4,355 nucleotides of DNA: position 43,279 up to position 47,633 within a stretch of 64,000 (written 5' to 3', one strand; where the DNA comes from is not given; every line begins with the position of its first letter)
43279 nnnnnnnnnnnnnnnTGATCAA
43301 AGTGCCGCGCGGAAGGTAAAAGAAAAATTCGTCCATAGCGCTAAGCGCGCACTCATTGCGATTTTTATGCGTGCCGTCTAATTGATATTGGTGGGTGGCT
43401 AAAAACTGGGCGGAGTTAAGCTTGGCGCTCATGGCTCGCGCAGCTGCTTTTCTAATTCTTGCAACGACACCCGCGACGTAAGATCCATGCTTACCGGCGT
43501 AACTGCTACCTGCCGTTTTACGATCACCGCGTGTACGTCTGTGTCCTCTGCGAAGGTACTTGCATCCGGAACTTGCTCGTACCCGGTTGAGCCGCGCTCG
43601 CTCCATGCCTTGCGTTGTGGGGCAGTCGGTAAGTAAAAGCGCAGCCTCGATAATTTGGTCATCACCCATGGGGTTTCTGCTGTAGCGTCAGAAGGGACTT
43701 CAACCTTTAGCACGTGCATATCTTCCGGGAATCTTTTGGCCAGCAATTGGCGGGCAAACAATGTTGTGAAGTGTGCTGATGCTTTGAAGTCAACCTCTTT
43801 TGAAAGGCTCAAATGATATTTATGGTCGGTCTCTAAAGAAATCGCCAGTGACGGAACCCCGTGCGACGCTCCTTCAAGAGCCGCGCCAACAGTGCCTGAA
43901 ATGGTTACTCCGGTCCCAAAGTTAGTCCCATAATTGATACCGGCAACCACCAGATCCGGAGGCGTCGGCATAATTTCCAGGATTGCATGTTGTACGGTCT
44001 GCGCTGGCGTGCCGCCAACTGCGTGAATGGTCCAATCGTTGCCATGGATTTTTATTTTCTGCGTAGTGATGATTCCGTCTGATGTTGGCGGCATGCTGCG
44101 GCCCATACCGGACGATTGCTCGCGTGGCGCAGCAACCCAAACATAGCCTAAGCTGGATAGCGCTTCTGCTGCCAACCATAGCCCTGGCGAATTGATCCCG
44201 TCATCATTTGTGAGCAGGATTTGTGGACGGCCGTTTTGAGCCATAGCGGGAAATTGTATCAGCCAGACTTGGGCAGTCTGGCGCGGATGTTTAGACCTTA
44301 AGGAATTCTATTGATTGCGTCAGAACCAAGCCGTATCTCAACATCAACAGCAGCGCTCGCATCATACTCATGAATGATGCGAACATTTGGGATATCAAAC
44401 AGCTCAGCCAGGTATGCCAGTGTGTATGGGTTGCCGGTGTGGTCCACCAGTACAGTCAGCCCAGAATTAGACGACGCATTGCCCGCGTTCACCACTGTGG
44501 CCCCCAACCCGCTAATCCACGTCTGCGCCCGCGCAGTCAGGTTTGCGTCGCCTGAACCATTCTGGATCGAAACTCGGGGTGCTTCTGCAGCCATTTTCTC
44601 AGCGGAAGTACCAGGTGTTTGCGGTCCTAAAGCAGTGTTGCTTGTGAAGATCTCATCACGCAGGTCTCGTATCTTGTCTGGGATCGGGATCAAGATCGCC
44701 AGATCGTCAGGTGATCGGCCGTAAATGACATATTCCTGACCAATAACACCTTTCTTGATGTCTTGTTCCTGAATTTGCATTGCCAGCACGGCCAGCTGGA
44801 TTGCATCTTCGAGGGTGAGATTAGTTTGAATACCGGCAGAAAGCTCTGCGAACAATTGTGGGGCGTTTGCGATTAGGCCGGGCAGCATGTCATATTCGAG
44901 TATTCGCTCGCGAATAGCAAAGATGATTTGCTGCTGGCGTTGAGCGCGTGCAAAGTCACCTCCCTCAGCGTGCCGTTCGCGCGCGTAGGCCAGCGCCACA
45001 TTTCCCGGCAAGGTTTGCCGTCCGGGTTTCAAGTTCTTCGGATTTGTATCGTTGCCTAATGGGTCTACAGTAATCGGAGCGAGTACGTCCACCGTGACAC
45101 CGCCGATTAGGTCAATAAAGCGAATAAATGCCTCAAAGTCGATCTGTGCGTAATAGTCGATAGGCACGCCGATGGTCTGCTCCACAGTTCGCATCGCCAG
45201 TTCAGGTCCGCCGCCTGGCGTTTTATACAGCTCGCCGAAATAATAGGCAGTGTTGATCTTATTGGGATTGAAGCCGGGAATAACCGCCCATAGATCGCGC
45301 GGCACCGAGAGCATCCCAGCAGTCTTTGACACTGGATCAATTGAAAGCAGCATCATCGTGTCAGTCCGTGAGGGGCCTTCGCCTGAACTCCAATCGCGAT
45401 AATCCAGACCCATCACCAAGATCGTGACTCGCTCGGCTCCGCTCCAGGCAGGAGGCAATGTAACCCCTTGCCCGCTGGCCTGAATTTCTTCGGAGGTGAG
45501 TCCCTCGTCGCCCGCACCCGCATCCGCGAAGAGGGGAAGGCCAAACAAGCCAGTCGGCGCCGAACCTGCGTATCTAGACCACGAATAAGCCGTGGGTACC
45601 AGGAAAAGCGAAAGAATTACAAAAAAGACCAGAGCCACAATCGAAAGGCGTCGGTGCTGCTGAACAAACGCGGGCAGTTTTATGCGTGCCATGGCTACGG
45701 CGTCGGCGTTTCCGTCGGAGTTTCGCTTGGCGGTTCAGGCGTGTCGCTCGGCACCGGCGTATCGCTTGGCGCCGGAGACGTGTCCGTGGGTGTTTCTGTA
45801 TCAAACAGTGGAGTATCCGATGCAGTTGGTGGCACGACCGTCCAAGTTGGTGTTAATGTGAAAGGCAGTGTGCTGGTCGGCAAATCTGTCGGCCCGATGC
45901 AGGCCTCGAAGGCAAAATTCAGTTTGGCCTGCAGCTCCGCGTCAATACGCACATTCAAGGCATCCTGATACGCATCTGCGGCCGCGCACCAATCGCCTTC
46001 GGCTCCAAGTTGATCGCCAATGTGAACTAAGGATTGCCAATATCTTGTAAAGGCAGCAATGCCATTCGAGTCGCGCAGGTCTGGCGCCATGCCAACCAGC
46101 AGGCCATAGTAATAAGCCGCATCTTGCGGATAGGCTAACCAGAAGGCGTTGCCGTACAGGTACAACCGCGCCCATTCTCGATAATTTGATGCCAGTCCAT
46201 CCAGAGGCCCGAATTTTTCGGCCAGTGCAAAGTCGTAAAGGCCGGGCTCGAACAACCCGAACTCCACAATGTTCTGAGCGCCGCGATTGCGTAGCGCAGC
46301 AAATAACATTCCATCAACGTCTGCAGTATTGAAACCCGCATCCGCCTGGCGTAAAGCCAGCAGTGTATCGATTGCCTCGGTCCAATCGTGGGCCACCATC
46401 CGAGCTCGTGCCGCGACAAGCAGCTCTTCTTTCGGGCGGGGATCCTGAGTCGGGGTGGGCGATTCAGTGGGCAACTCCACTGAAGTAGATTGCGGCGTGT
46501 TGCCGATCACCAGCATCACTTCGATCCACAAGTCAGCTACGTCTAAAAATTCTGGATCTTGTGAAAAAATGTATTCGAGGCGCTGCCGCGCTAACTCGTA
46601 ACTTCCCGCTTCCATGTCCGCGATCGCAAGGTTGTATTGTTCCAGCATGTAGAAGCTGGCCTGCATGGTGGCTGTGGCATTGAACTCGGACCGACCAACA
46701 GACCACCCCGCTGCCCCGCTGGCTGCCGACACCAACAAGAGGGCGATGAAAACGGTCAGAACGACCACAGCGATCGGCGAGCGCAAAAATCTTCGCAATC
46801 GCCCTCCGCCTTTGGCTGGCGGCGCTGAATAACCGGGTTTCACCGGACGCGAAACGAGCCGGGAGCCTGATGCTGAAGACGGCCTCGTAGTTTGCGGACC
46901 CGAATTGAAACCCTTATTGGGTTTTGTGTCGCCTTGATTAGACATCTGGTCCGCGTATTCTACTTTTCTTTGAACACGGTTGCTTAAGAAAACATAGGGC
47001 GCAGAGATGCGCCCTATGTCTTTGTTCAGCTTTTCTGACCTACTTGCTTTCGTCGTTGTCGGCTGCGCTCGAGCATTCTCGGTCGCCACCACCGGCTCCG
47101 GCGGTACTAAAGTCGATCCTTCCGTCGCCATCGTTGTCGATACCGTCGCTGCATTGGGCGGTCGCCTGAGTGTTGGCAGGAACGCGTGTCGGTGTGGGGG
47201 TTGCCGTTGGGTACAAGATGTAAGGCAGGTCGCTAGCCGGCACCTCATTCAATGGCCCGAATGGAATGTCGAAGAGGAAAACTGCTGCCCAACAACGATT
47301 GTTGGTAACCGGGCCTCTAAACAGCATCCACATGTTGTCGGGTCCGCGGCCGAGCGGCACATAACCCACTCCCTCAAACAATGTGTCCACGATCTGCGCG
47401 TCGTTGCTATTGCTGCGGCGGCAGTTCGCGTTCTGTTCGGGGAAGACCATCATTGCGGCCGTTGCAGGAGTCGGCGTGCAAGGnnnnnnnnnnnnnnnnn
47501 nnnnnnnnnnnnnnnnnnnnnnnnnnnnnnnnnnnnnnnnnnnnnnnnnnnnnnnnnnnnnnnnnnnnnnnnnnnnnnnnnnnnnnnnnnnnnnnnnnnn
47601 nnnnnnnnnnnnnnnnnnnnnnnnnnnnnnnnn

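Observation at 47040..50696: ECF sigma / anti-sigma pair whose sensor domain is a paralogue of the C-terminus of the co-transcribed lipoprotein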

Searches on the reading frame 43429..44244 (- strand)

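Call 4: search_protein_families(library=pfam, proteins=[window:43429-44244:-], max_evalue=0.1)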
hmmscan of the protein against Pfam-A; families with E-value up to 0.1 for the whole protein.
window:43429-44244:- (271 aa): 1 family
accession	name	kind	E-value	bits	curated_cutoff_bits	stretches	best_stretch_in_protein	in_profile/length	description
PF01975.23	SurE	-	1.4e-45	155.9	22.1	1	9-200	1-184/189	Survival protein SurE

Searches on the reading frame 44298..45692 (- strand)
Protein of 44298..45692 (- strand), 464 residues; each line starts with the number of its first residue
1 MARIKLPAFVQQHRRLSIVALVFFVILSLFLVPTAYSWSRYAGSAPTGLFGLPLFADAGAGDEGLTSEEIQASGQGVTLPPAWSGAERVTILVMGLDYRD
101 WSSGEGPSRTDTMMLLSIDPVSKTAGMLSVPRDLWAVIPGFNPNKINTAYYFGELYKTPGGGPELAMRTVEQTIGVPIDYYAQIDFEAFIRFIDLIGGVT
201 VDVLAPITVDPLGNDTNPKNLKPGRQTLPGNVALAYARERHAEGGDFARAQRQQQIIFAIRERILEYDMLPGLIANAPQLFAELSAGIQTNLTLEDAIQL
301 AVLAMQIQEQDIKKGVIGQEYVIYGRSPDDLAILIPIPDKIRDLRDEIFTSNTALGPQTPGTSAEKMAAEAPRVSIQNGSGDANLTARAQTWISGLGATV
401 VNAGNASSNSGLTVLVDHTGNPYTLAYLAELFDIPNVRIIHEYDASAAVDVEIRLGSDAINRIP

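Call 4: search_protein_families(library=pfam, proteins=[window:44298-45692:-], max_evalue=0.1)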
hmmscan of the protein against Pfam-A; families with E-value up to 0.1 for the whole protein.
window:44298-45692:- (464 aa): 3 families
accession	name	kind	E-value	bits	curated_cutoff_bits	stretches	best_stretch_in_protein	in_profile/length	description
PF03816.19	LytR_cpsA_psr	-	4.7e-40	137.6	24.6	1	109-264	1-148/150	LytR_cpsA_psr family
PF13399.11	LytR_C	-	4.1e-07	31.3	22.2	1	373-458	3-85/86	LytR cell envelope-related transcriptional attenuator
PF11752.14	DUF3309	-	0.049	14.2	22.3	1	19-54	4-38/50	Protein of unknown function (DUF3309)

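Call 7: search_protein_families(library=ncbifam, proteins=[window:44298-45692:-], max_evalue=1)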
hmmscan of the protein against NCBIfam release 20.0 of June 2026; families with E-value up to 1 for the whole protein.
window:44298-45692:- (464 aa): 5 families
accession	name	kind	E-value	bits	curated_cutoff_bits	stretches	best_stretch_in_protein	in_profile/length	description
TIGR00350.1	lytR_cpsA_psr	domain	1.9e-33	115.9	62.3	1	109-264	2-150/152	LCP family glycopolymer transferase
NF006897.1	PRK09379.1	equivalog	1e-30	107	441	1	87-301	58-251/298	polyisoprenyl-teichoic acid--peptidoglycan teichoic acid transferase TagU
NF047591.1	ligase_LytR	equivalog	1.5e-25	90.2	450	1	88-313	57-280/336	glycopolymer--peptidoglycan transferase LytR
NF051849.1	LCP_trans_Cps2A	equivalog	3.5e-20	72.6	650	1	91-303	224-420/477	LCP family glycopolymer transferase CpsA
NF011976.0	PRK15443.2-3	equivalog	0.42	10.5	285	0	202-266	27-89/141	glycerol dehydratase small subunit DhaB3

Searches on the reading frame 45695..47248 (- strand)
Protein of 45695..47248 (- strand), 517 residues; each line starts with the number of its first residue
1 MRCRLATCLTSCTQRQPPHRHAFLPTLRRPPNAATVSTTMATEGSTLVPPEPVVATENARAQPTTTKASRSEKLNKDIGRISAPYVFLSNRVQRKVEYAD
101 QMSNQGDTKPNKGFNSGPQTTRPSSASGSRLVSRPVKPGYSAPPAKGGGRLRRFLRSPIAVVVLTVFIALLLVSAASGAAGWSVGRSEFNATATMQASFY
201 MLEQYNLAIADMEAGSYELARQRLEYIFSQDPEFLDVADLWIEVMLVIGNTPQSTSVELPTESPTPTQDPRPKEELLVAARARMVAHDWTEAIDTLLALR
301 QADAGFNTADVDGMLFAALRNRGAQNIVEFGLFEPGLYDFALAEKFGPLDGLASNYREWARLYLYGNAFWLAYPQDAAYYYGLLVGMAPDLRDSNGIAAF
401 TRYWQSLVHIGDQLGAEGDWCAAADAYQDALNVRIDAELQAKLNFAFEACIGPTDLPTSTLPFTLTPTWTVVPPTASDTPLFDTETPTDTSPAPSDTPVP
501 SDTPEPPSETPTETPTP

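Call 4: search_protein_families(library=pfam, proteins=[window:45695-47248:-], max_evalue=0.1)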
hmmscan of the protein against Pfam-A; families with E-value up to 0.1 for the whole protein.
window:45695-47248:- (517 aa): 2 families
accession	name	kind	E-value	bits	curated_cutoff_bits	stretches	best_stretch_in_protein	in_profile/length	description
PF14561.12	TPR_20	-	0.01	16.6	25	0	204-234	25-55/90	Tetratricopeptide repeat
PF12911.12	OppC_N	-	0.022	15.1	23.9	1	151-175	7-31/53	N-terminal TM domain of oligopeptide transport permease C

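Call 7: search_protein_families(library=ncbifam, proteins=[window:45695-47248:-], max_evalue=1)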
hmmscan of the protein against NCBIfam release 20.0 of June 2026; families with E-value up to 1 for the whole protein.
window:45695-47248:- (517 aa): 2 families
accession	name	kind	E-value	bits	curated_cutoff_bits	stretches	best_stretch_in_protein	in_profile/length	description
TIGR03302.1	OM_YfiO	subfamily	0.0088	15.6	81.4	1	172-232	14-64/239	outer membrane protein assembly factor BamD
NF040658.1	Myxo_OME_TraC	equivalog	0.025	13.2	500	1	396-444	30-75/602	outer membrane exchange accessory lipoprotein TraC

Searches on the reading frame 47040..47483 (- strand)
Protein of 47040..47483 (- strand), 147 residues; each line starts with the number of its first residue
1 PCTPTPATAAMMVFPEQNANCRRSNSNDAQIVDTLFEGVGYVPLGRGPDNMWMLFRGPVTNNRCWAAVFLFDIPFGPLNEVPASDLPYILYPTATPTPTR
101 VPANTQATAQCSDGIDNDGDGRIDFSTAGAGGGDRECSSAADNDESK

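Call 6: search_protein_families(library=pfam, proteins=[window:47040-47483:-], max_evalue=10)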
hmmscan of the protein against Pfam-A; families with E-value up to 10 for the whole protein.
window:47040-47483:- (147 aa): 2 families
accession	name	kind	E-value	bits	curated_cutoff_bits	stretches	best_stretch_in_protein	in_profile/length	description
PF11617.13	Cu-binding_MopE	-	0.094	13.4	27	1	107-124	13-29/30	Putative metal-binding motif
PF13202.12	EF-hand_5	-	1.1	9.3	25.9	1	115-125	8-18/25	EF hand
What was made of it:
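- On Acidic double-disulfide repeat (NF033662) / MopE motif (PF11617): PF11617 at E=0.09, 13.4 bits against 27 (call 6).
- Tried and rejected: Pfam at E<=10 gave only noise plus a weak MopE hit (call 6).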
